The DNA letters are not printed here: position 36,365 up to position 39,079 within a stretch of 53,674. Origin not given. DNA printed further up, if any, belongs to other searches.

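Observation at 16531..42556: Glycan island bracketed by Wzy_C/TPR paralogs next to a giant PG-binding surface protein: candidate surface-protein O-glycosylation (slg-like) system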

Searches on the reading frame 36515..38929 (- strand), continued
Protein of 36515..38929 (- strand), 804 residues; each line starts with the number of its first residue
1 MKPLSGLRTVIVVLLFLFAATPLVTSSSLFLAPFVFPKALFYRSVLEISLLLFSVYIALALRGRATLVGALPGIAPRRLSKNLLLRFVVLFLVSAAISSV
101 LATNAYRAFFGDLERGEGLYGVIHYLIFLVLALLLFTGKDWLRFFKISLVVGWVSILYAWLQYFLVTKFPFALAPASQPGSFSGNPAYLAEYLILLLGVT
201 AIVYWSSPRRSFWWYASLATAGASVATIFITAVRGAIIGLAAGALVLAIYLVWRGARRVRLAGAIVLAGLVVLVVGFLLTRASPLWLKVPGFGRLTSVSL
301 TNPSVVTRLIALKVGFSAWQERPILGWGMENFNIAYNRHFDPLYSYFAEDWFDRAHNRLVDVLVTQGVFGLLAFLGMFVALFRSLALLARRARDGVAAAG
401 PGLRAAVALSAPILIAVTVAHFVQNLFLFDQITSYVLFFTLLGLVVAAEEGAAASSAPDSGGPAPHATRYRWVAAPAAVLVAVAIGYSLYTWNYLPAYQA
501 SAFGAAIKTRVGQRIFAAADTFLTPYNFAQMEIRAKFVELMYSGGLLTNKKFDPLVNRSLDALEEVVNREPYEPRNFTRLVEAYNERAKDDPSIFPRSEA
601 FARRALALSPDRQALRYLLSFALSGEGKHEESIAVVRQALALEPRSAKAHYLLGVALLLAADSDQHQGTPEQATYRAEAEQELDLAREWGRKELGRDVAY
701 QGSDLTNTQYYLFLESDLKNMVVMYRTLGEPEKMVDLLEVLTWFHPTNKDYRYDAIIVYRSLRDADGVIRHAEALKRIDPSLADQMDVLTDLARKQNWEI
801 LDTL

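Call 17: find_encoding_contigs(protein=P0043, flank=10000, max_places=1)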
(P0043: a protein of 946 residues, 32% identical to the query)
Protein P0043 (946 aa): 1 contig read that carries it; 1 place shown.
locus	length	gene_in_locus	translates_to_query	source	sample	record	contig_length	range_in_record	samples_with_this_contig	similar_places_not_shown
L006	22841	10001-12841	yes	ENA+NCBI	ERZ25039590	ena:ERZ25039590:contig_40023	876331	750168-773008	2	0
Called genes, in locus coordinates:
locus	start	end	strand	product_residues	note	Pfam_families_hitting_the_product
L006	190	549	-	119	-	PF09136:Glucodextran_B (weak)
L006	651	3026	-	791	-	PF13491:FtsK_4TM (weak), PF17854:FtsK_alpha, PF01580:FtsK_SpoIIIE, PF09397:FtsK_gamma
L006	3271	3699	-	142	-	PF01936:NYN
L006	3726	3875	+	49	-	-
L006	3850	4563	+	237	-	-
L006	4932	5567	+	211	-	PF01471:PG_binding_1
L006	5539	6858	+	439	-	-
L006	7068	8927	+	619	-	PF01471:PG_binding_1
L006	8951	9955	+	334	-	PF13354:Beta-lactamase2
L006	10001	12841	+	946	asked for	PF13629:T2SS-T3SS_pil_N (faint), PF01471:PG_binding_1, PF04932:Wzy_C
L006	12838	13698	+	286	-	PF13174:TPR_6 (faint), PF25063:ARM_TT21_C (faint), PF13428:TPR_14 (faint), PF13432:TPR_16 (faint), PF25058:ARM_TT21 (faint), PF07719:TPR_2 (faint), PF12895:ANAPC3 (faint), PF14559:TPR_19 (weak), +1 more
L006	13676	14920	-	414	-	PF13579:Glyco_trans_4_4 (weak), PF13524:Glyco_trans_1_2 (faint), PF00534:Glycos_transf_1, PF13692:Glyco_trans_1_4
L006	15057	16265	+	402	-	PF13173:AAA_14, PF13635:DUF4143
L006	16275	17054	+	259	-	PF01061:ABC2_membrane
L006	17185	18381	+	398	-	PF01637:ATPase_2 (faint), PF13401:AAA_22 (faint), PF20720:nSTAND3 (weak), PF13173:AAA_14, PF13635:DUF4143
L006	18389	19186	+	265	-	PF00005:ABC_tran, PF13304:AAA_21 (faint)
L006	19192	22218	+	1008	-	PF00534:Glycos_transf_1, PF13692:Glyco_trans_1_4, PF05050:Methyltransf_21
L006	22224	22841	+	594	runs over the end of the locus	PF00535:Glycos_transf_2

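Call 23: find_related_loci(query=A1, collection=genome_contigs, flank=8000)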
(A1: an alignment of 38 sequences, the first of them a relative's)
Query A1 (804 aa) in genome_contigs; peptide patterns used: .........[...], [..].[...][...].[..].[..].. (x = any residue, [..] = any of these).
600 stretches matched a pattern (row limit reached: there are more); 555 encode a relative of the query (tblastn E <= 1e-3); the best 80 are kept; 80 distinct loci.
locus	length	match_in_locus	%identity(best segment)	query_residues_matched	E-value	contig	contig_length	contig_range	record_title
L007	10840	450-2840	51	3-804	0e+0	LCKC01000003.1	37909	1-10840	MAG: Parcubacteria group bacterium GW2011_GWB1_45_10 UW89_C0003, whole genome shotgun sequence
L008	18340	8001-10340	48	23-804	0e+0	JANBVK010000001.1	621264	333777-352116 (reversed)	MAG: Patescibacteria group bacterium isolate AMOR_Bin_147 NODE_1_length_621264_cov_13.613588, whole genome shotgun seque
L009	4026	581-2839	42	5-804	0e+0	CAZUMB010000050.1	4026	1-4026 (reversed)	MAG TPA_asm: uncultured Candidatus Saccharibacteria bacterium isolate SRP178699_co2_504 genome assembly, contig: NODE_29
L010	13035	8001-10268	38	7-801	2e-152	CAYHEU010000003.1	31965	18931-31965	MAG TPA_asm: uncultured Candidatus Saccharibacteria bacterium isolate ERP119705_co13_212 genome assembly, contig: NODE_1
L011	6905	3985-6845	34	14-804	2e-137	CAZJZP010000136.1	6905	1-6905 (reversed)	MAG TPA_asm: uncultured Prolixibacteraceae bacterium isolate binchicken_co42_425 genome assembly, contig: NODE_20351_len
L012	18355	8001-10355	35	7-798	8e-128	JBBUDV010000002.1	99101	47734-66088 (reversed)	MAG: Patescibacteria group bacterium isolate H41-bin049 H41_bin049_000000000002, whole genome shotgun sequence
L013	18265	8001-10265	32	23-797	1e-113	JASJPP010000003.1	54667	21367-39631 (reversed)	MAG: Patescibacteria group bacterium isolate MAG_93 NODE_315_length_54667_cov_63.025782, whole genome shotgun sequence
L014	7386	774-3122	28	14-804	2e-91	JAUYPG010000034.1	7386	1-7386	MAG: Nanoarchaeota archaeon isolate C4_metabat.bin.115 C4_k141_25440, whole genome shotgun sequence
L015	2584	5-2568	36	15-804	1e-89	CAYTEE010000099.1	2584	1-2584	MAG TPA_asm: uncultured Candidatus Saccharibacteria bacterium isolate SRP050083_co2_44 genome assembly, contig: NODE_449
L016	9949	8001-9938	31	14-684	1e-86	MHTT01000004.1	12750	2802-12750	MAG: Candidatus Wildermuthbacteria bacterium RIFCSPHIGHO2_01_FULL_49_22b rifcsphigho2_01_scaffold_12707, whole genome sh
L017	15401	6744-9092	33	19-804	1e-126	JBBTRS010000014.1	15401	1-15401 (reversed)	MAG: Patescibacteria group bacterium isolate H52-bin014_1 H52_bin014_1_000000000014, whole genome shotgun sequence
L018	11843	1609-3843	42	7-804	1e-178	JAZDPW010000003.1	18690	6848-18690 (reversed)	MAG: Candidatus Jorgensenbacteria bacterium isolate MEGAHIT-group-0.89 k141_8575055, whole genome shotgun sequence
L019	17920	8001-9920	32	13-672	3e-82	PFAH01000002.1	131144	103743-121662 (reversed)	MAG: Candidatus Colwellbacteria bacterium CG10_big_fil_rev_8_21_14_0_10_42_22 CG10_8_21_14_0.10_scaffold_172_c, whole ge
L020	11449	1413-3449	30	1-680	2e-70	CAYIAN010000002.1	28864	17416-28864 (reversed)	MAG TPA_asm: uncultured Candidatus Saccharibacteria bacterium isolate ERP119705_co1_745 genome assembly, contig: NODE_15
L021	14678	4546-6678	26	14-787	9e-69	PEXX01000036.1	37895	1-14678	MAG: Candidatus Kuenenbacteria bacterium CG08_land_8_20_14_0_20_37_23 CG08_land_8_20_14_0.20_scaffold_517_c, whole genom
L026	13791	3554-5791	25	7-792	1e-63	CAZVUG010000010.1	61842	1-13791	MAG TPA_asm: uncultured Candidatus Saccharibacteria bacterium isolate SRP067234_co1_193 genome assembly, contig: k99_280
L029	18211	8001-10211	26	7-799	1e-61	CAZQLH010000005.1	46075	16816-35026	MAG TPA_asm: uncultured Candidatus Saccharibacteria bacterium isolate SRP077602_co6_254 genome assembly, contig: NODE_12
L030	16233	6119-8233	26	30-797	8e-67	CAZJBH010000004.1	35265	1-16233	MAG TPA_asm: uncultured Candidatus Saccharibacteria bacterium isolate SRP332253_co2_128 genome assembly, contig: NODE_10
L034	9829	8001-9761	31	74-665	6e-59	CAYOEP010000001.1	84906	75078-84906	MAG TPA_asm: uncultured Candidatus Saccharibacteria bacterium isolate SRP162660_co2_137 genome assembly, contig: NODE_18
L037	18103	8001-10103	28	12-733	8e-58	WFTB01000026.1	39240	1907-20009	MAG: Patescibacteria group bacterium isolate S139_113 k151_334458, whole genome shotgun sequence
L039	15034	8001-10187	28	11-787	2e-56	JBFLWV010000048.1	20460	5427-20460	MAG: Patescibacteria group bacterium isolate MAG041 MAG041_48, whole genome shotgun sequence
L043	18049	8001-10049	27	7-689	7e-55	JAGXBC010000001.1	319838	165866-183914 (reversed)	MAG: Patescibacteria group bacterium isolate REEB91 contig-150_8, whole genome shotgun sequence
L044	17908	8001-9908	28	1-678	7e-55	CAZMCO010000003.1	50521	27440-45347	MAG TPA_asm: uncultured Candidatus Saccharibacteria bacterium isolate SRP068000_co1_601 genome assembly, contig: NODE_57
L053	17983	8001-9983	28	31-704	4e-54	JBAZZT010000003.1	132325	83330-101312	MAG: Patescibacteria group bacterium isolate SO_2017_GW3_23 scaffold_149_c1_OW296A_2017, whole genome shotgun sequence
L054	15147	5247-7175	29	27-693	6e-55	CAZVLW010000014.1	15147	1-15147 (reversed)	MAG TPA_asm: uncultured Gammaproteobacteria bacterium isolate SRP141376_co2_264 genome assembly, contig: NODE_7797_lengt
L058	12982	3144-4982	28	27-665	1e-53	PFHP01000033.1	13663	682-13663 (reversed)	MAG: Candidatus Kuenenbacteria bacterium CG_4_8_14_3_um_filter_39_15 CG_4_8_14_3_um_filter_scaffold_1792_c, whole genome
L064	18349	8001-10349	37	14-804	2e-134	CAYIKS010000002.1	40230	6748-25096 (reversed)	MAG TPA_asm: uncultured Candidatus Saccharibacteria bacterium isolate ERP119705_co20_486 genome assembly, contig: NODE_7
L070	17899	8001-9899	28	33-689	4e-52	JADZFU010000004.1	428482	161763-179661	MAG: Candidatus Uhrbacteria bacterium isolate SJ877 c_000000590179, whole genome shotgun sequence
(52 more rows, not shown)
